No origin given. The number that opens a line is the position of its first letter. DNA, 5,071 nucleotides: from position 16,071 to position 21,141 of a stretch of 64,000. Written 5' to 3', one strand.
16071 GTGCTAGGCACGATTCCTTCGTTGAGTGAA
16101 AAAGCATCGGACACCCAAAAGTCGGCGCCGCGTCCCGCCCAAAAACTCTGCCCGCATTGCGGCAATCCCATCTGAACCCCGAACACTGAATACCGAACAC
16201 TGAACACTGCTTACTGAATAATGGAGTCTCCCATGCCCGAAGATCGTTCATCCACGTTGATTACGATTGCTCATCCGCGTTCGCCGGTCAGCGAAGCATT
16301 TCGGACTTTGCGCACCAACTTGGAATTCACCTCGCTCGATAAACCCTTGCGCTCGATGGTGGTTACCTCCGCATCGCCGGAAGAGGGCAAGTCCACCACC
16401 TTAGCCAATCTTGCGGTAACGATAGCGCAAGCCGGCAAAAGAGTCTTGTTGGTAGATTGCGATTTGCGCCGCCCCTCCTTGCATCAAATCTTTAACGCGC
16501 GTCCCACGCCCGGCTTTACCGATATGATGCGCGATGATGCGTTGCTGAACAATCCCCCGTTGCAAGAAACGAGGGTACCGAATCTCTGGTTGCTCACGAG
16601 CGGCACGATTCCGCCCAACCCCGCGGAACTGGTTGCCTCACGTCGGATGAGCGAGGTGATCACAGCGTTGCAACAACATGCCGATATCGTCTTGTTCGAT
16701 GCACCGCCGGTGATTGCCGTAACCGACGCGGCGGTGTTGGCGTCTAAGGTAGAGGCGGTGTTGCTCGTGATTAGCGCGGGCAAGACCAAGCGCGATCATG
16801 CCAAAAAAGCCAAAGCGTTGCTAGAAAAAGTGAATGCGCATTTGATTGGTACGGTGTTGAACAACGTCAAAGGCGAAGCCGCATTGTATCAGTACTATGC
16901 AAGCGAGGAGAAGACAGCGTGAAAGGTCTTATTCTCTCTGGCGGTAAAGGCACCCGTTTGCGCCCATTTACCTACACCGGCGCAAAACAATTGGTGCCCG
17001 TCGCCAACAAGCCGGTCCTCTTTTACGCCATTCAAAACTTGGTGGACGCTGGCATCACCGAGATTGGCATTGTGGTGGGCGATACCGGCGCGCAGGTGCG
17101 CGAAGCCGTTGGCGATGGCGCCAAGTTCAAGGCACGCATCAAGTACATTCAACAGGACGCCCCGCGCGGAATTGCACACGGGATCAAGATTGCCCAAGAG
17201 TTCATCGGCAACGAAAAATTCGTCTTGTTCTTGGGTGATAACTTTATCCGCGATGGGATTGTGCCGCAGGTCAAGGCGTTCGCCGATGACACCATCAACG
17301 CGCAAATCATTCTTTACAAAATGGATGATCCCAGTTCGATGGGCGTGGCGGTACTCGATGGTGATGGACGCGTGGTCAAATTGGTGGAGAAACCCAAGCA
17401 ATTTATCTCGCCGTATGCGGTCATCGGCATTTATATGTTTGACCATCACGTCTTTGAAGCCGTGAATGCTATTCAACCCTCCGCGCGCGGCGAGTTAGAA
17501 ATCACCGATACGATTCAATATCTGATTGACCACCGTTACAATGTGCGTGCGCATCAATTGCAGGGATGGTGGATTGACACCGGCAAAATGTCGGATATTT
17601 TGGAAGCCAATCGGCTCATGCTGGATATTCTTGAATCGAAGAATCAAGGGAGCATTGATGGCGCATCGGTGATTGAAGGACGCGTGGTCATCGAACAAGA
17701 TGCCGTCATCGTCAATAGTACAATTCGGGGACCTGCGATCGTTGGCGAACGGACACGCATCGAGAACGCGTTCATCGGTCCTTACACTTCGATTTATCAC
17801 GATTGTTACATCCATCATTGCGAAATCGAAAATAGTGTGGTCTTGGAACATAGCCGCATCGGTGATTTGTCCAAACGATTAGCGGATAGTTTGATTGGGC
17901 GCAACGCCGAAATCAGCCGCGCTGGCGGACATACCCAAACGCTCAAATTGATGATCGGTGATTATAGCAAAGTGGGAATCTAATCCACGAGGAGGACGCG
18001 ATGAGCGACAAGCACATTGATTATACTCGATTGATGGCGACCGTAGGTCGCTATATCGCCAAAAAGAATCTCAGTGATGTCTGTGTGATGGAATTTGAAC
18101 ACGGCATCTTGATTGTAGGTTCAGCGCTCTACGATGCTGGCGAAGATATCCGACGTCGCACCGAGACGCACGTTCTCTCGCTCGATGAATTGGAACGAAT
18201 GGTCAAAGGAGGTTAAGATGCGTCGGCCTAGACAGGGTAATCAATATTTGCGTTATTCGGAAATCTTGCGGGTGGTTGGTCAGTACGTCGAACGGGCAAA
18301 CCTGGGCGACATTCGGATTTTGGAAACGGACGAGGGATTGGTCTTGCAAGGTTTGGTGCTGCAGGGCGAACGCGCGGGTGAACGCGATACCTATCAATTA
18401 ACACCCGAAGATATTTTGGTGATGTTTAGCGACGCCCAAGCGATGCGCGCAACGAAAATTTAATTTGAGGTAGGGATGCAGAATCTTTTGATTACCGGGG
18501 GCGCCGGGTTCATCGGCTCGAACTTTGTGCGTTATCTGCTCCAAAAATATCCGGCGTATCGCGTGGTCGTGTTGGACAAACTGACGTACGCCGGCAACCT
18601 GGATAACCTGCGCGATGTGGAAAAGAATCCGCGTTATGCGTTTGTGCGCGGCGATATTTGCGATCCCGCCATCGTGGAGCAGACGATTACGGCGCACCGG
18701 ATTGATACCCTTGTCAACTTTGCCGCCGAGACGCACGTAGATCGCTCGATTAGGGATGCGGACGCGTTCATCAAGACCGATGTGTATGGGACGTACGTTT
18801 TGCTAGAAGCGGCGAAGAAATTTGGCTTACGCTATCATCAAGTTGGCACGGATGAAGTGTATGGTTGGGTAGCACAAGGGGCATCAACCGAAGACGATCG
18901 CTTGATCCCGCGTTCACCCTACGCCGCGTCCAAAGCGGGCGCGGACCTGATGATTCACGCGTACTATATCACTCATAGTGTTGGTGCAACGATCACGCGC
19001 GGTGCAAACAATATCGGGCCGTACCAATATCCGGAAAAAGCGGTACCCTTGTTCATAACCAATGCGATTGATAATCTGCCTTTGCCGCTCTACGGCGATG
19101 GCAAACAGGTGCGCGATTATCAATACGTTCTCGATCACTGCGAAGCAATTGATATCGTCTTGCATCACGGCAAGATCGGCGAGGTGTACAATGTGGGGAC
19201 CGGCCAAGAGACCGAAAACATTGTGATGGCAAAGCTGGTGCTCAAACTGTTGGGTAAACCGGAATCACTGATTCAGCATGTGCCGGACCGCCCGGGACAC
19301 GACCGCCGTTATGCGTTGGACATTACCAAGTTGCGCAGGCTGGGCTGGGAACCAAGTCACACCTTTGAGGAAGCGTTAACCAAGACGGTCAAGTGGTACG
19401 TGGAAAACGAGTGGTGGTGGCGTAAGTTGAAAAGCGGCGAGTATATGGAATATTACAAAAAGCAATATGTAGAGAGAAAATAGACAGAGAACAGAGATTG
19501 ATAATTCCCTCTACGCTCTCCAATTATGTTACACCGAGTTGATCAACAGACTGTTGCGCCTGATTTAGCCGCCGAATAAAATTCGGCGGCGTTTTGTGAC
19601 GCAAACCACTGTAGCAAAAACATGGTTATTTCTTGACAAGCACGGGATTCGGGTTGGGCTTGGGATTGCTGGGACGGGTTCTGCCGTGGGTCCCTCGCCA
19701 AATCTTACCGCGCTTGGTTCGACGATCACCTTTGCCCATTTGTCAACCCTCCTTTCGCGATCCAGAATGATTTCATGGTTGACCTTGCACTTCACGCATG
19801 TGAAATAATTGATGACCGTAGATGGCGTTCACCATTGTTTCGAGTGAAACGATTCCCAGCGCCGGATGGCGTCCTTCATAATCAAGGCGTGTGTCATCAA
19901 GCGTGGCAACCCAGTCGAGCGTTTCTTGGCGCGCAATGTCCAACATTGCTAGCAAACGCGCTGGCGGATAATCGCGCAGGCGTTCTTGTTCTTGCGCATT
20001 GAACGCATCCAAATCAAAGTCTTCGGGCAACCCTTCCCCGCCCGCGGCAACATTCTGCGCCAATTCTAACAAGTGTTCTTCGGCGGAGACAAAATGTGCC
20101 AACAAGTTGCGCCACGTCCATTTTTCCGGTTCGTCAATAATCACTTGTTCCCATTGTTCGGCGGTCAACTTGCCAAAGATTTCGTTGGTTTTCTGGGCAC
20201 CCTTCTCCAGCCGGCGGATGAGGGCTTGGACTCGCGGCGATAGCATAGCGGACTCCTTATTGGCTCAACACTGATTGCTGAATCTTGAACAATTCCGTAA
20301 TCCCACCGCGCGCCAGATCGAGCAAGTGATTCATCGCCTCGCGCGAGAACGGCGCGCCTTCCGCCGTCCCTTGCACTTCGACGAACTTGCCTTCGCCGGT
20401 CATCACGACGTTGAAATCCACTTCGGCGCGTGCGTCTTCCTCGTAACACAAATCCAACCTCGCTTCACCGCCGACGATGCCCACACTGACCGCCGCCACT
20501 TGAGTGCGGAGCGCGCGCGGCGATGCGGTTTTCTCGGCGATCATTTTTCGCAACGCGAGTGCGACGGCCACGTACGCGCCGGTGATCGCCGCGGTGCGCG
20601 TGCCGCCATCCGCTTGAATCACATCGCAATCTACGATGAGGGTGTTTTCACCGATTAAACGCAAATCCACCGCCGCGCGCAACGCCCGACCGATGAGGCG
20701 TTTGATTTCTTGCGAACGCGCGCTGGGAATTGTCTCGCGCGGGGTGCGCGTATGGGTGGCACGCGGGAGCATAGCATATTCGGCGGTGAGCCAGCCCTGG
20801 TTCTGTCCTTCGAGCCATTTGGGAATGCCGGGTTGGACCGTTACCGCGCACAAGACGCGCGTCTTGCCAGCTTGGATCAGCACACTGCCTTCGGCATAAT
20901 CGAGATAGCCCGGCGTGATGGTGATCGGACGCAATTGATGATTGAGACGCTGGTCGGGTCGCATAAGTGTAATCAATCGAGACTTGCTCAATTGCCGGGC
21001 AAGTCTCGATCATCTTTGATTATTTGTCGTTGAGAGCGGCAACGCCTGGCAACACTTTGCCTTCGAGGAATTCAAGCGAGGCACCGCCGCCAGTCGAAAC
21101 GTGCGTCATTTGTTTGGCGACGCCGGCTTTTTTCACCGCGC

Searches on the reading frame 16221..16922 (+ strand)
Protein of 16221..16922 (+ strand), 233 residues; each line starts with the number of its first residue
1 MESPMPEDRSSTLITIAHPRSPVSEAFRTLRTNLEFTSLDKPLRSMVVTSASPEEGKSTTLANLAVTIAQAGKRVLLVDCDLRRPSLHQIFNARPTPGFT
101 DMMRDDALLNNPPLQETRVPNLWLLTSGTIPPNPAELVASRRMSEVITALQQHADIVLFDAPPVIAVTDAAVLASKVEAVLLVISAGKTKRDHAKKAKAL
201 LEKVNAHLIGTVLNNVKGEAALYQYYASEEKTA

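Call 83: search_protein_families(library=pfam, proteins=[window:16221-16922:+], max_evalue=0.00001)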
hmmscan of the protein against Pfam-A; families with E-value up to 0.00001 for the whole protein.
window:16221-16922:+ (233 aa): 5 families
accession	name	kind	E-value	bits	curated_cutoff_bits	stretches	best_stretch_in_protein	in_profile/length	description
PF01656.29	CbiA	-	3.5e-11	43.6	25.4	1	47-227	2-97/125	CobQ/CobB/MinD/ParA nucleotide binding domain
PF10609.15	ParA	-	1.6e-09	38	27.1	1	46-214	6-173/246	NUBPL iron-transfer P-loop NTPase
PF13614.12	AAA_31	-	5.6e-09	36.6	27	1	56-184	14-147/177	AAA domain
PF09140.17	MipZ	-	4.6e-07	29.9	20.7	1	47-162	4-108/262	ATPase MipZ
PF00142.24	Fer4_NifH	-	1.7e-06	28.1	25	1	56-106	12-62/271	4Fe-4S iron sulfur cluster binding proteins, NifH/frxC family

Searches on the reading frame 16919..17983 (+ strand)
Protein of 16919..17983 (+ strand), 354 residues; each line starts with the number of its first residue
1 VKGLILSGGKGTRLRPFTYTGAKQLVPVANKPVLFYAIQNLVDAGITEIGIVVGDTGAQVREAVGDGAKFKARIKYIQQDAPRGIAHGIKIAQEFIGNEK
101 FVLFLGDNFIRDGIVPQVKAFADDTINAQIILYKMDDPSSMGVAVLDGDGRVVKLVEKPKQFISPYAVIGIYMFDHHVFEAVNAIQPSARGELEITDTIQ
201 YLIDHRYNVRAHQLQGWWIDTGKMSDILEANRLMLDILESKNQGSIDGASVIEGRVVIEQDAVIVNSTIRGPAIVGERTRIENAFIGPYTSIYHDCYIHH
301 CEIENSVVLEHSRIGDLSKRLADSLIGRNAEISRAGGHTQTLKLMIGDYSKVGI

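Call 83: search_protein_families(library=pfam, proteins=[window:16919-17983:+], max_evalue=0.00001)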
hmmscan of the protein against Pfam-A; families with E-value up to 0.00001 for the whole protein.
window:16919-17983:+ (354 aa): 4 families
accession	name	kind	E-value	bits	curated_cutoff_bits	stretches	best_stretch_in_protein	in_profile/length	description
PF00483.29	NTP_transferase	-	1.8e-56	191.9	21.2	1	2-234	1-242/245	Nucleotidyl transferase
PF12804.13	NTP_transf_3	-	2.2e-09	38.1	27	1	3-115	1-104/160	MobA-like NTP transferase domain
PF25084.1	LbH_EIF2B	-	7.5e-08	32.8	54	1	242-311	14-83/105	EIF2B subunit epsilon LbH domain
PF00132.30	Hexapep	-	5.2e-07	29.5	27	0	282-301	6-26/36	Bacterial transferase hexapeptide (six repeats)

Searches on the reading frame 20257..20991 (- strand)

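Call 83: search_protein_families(library=pfam, proteins=[window:20257-20991:-], max_evalue=0.00001)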
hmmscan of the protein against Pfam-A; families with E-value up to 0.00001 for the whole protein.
window:20257-20991:- (244 aa): 2 families
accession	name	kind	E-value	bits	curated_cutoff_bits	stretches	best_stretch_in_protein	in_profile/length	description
PF01138.27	RNase_PH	-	2e-29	103.1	25.5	1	19-146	1-127/130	3' exoribonuclease family, domain 1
PF03725.20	RNase_PH_C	-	5e-12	46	20.8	1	164-228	2-65/67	3' exoribonuclease family, domain 2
